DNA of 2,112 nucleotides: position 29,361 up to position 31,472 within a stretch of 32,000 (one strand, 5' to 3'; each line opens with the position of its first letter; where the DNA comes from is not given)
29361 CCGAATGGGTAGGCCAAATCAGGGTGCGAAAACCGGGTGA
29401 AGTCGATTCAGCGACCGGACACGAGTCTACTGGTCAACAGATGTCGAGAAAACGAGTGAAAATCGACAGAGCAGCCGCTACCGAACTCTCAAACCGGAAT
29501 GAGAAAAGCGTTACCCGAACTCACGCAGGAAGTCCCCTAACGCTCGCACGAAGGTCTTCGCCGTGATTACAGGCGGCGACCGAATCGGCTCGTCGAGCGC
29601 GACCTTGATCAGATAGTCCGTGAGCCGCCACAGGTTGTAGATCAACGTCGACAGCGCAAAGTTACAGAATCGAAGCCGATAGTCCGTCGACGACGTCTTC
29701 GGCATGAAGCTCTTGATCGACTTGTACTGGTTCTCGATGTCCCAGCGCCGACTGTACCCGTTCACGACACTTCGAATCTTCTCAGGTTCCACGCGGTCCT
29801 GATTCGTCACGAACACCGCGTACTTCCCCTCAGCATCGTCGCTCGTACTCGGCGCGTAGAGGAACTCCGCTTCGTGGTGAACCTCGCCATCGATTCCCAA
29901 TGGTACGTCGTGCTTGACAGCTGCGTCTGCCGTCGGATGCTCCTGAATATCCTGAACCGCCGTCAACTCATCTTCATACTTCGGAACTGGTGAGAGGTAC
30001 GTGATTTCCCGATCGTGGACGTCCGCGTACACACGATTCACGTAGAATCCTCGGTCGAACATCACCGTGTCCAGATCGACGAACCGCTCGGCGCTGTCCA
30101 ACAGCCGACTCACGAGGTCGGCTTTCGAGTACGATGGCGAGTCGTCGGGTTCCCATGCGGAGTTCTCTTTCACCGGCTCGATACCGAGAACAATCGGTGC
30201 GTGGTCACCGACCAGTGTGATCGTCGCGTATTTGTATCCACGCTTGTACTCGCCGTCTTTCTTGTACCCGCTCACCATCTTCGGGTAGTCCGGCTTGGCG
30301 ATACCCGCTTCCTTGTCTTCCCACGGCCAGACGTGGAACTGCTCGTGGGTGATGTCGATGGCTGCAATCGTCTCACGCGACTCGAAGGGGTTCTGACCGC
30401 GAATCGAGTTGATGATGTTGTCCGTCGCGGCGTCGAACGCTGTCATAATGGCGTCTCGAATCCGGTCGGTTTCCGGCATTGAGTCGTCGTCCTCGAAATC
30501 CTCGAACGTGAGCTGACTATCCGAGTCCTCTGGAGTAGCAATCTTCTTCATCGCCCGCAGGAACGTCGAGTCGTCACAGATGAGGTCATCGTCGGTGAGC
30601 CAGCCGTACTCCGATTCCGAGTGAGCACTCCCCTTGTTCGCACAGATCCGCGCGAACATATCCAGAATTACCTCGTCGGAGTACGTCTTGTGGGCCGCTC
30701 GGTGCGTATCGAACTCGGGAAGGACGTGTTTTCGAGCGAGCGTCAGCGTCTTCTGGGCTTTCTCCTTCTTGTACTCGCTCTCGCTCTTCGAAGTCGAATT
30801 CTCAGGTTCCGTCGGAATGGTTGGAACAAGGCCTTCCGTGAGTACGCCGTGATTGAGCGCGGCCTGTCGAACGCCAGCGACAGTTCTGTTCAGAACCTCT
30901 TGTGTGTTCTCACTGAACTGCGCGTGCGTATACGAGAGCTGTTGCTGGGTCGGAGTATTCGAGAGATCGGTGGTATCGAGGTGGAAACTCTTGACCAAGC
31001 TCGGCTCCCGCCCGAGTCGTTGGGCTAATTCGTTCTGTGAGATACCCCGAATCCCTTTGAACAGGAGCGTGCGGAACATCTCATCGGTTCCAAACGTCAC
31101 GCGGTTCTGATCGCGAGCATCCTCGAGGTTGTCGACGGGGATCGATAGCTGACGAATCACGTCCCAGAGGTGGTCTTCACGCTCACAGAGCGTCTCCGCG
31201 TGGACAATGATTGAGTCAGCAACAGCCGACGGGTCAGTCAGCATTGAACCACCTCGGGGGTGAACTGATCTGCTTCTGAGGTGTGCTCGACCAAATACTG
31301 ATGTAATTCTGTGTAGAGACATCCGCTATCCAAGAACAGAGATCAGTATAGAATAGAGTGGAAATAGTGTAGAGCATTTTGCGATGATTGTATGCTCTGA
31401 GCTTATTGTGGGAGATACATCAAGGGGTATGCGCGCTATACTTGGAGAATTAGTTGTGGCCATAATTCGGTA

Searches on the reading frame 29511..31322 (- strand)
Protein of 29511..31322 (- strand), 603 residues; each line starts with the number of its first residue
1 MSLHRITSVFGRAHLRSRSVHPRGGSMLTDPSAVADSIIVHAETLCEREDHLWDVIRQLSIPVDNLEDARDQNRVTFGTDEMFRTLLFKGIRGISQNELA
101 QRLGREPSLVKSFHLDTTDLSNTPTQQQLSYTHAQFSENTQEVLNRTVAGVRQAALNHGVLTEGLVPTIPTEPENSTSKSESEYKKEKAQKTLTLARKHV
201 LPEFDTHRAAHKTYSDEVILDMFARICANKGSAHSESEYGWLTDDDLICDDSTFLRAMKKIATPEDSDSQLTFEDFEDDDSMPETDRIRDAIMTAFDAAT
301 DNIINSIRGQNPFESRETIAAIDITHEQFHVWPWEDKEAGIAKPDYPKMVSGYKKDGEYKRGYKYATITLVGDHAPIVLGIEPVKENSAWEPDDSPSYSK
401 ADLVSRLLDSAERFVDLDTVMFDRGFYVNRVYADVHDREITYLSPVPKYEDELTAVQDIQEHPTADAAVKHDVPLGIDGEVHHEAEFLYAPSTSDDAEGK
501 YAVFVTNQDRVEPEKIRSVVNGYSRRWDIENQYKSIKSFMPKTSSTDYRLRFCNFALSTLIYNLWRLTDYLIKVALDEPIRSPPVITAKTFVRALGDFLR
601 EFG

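Call 27: search_protein_families(library=pfam, proteins=[window:29511-31322:-], max_evalue=0.001)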
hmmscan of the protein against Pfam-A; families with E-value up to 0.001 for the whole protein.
window:29511-31322:- (603 aa): 2 families
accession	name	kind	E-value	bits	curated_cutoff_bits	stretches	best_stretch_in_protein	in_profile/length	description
PF01609.27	DDE_Tnp_1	-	3e-09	37.4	23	1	402-564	63-200/200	Transposase DDE domain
PF13701.12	DDE_Tnp_1_4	-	0.00043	19.1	34.7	0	65-140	43-117/435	Transposase DDE domain group 1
